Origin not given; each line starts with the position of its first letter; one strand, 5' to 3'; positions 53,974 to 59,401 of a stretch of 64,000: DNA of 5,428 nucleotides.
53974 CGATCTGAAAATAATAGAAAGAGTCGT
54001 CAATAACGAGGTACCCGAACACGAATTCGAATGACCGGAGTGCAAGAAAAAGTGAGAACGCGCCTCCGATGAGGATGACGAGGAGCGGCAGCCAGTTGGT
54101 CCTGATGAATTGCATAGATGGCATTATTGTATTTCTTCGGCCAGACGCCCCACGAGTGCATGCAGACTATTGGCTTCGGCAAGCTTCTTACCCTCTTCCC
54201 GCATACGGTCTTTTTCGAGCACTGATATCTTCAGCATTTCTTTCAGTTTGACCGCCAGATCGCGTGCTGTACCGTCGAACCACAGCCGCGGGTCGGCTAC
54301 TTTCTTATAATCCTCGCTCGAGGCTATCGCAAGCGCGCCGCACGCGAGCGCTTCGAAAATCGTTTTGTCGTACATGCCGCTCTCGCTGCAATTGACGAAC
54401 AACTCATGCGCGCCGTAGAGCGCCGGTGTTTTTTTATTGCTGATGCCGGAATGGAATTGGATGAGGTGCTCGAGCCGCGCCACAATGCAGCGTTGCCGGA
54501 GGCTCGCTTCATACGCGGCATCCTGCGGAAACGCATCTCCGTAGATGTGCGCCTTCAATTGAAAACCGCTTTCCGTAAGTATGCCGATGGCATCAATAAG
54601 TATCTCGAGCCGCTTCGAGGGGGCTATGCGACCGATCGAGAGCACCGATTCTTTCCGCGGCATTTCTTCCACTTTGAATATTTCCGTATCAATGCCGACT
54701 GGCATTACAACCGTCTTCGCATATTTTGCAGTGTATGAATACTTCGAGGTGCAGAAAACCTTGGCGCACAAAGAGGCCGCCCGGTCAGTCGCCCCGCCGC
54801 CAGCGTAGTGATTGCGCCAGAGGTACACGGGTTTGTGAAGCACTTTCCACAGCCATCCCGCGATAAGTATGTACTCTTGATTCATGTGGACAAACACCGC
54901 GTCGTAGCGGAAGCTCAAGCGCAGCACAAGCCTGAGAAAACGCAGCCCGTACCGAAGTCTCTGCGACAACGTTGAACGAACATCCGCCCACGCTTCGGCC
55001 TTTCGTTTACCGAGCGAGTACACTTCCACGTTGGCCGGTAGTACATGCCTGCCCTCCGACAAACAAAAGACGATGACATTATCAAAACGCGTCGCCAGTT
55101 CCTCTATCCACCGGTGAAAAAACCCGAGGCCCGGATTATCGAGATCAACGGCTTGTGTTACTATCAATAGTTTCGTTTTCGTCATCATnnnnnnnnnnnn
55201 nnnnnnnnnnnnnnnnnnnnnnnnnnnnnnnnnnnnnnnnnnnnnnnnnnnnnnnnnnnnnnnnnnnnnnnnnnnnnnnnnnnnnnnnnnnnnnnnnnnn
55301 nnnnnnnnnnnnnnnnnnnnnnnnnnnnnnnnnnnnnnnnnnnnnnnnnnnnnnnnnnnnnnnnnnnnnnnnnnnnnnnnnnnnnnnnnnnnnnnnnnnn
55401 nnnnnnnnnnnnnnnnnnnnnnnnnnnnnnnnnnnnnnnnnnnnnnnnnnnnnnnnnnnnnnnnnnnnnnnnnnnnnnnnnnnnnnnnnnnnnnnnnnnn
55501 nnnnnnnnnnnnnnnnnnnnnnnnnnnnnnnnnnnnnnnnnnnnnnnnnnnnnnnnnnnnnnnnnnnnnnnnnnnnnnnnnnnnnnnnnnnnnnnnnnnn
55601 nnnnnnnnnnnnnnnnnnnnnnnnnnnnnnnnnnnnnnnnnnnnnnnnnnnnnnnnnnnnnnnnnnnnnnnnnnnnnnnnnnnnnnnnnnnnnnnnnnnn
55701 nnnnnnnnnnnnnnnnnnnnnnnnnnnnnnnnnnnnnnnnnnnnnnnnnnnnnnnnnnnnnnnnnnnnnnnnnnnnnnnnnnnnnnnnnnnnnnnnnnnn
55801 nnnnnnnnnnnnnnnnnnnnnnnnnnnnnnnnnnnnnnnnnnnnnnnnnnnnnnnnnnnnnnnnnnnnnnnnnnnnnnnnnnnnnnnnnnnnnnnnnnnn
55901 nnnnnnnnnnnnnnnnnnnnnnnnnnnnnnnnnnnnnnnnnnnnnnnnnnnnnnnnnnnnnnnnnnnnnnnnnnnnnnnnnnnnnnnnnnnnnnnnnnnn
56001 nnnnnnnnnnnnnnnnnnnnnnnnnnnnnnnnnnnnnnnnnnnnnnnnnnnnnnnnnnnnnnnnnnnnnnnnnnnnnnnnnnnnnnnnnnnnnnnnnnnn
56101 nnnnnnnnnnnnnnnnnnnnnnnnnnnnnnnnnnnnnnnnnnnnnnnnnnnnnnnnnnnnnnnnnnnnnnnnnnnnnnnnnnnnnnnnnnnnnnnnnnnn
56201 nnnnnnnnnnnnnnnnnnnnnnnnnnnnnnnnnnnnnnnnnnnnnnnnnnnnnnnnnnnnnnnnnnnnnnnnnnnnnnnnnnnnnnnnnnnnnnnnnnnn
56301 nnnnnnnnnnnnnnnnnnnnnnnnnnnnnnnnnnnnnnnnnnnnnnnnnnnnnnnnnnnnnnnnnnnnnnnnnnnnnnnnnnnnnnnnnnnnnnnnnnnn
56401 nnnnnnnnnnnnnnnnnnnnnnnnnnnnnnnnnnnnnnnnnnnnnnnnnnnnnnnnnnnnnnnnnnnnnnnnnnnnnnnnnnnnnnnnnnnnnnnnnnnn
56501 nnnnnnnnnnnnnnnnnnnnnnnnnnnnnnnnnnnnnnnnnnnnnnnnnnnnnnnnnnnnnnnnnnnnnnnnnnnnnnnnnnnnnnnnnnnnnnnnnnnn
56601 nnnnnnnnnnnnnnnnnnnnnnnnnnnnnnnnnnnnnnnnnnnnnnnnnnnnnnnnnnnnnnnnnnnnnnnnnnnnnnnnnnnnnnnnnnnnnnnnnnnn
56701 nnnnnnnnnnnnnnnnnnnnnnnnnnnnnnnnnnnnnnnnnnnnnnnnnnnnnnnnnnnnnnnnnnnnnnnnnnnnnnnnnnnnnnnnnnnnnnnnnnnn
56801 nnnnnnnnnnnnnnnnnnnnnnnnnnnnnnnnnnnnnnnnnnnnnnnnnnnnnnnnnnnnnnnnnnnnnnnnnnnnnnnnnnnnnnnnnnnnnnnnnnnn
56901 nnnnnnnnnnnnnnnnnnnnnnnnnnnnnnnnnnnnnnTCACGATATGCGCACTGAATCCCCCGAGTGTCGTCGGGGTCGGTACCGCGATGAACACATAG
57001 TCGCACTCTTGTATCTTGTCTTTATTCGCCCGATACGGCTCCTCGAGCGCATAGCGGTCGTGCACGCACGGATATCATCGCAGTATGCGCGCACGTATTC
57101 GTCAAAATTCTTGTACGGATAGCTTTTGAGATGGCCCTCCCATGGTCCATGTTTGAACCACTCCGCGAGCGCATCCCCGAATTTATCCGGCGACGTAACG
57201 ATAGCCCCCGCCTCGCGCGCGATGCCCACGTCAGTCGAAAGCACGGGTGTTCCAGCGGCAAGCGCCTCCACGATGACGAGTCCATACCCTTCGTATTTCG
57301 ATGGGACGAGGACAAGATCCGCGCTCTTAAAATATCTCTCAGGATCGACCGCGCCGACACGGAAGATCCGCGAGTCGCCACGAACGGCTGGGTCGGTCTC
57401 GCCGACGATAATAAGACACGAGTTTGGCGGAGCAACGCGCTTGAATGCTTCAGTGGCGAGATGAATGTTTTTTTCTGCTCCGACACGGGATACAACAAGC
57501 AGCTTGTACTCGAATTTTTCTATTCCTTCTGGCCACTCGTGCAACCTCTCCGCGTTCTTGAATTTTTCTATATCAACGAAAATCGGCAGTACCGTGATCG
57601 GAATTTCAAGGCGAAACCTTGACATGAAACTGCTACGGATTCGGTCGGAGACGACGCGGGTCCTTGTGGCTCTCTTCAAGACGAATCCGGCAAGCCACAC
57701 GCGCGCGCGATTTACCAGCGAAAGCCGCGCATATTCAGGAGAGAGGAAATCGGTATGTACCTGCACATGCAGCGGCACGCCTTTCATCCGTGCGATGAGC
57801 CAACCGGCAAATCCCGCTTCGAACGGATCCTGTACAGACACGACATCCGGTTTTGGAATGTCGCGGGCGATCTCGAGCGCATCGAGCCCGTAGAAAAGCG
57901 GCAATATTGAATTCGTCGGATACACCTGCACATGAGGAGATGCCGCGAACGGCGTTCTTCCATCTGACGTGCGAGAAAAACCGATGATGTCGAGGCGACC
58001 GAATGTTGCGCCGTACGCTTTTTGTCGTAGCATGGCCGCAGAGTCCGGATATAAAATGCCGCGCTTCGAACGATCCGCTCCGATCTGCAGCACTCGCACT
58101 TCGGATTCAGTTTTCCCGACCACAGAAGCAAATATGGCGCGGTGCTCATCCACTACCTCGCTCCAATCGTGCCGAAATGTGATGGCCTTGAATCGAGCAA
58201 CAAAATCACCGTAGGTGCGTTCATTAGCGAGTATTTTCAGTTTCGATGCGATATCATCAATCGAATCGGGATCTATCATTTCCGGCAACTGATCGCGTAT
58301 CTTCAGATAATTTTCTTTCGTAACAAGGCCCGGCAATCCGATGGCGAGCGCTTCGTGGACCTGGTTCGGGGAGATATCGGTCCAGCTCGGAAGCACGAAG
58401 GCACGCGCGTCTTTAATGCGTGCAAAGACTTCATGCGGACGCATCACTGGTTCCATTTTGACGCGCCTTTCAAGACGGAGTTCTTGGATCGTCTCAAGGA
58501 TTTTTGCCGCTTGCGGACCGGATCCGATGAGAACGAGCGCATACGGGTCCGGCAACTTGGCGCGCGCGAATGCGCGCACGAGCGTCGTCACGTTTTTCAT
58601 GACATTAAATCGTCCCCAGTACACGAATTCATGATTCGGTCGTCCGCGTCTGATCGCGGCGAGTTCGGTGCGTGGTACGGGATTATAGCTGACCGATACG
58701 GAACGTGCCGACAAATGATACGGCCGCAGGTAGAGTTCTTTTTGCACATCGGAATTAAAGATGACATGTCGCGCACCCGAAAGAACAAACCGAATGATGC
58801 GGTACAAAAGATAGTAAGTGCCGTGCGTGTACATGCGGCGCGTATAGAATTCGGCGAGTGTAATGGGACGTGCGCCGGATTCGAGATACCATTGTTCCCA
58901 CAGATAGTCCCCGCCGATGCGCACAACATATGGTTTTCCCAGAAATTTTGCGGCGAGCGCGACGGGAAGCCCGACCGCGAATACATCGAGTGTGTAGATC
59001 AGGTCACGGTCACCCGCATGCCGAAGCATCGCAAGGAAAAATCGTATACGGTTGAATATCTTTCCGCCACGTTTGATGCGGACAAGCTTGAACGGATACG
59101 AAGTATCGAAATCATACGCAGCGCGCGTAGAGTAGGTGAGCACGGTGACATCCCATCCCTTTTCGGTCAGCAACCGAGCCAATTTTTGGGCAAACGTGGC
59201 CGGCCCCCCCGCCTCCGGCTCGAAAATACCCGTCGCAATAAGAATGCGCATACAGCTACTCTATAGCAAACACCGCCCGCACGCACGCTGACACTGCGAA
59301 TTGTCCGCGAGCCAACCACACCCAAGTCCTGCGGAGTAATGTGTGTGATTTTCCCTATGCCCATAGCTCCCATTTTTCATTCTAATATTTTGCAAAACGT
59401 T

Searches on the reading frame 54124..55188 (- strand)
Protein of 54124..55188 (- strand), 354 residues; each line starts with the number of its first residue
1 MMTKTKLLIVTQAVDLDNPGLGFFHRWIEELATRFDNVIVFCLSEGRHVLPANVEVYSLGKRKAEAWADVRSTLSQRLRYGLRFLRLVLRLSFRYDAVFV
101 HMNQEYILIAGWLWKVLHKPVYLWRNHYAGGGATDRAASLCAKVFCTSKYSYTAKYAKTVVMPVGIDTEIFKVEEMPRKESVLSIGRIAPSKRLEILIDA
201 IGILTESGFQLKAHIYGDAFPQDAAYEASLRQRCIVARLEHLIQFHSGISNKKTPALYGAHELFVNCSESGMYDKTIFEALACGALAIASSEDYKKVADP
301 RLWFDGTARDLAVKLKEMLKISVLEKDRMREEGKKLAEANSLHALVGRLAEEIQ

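Call 67: search_protein_families(library=pfam, proteins=[window:54124-55188:-], max_evalue=0.00001)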
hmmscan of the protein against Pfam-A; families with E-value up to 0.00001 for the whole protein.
window:54124-55188:- (354 aa): 2 families
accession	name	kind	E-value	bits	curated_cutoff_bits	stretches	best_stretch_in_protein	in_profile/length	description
PF00534.26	Glycos_transf_1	-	2.8e-11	43.7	26.4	1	169-334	5-170/172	Glycosyl transferases group 1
PF13692.12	Glyco_trans_1_4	-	8.9e-10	39.4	27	1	181-296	3-113/142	Glycosyl transferases group 1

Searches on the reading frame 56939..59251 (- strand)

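Call 67: search_protein_families(library=pfam, proteins=[window:56939-59251:-], max_evalue=0.00001)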
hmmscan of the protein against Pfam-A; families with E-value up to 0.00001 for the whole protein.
window:56939-59251:- (770 aa): 5 families
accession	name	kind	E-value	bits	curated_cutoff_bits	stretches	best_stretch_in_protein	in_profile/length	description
PF13692.12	Glyco_trans_1_4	-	4.7e-35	121.4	27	2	583-698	3-139/142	Glycosyl transferases group 1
PF00534.26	Glycos_transf_1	-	4.1e-33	114.8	26.4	2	574-680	8-129/172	Glycosyl transferases group 1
PF13439.12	Glyco_transf_4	-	1.3e-24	87.5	28.5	2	445-562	49-169/170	Glycosyltransferase Family 4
PF13579.12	Glyco_trans_4_4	-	6.1e-22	79.1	29.7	2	15-187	1-154/158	Glycosyl transferase 4-like domain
PF20706.3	GT4-conflict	-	4.3e-16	59.3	26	1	638-677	276-316/385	Family 4 Glycosyltransferase in conflict systems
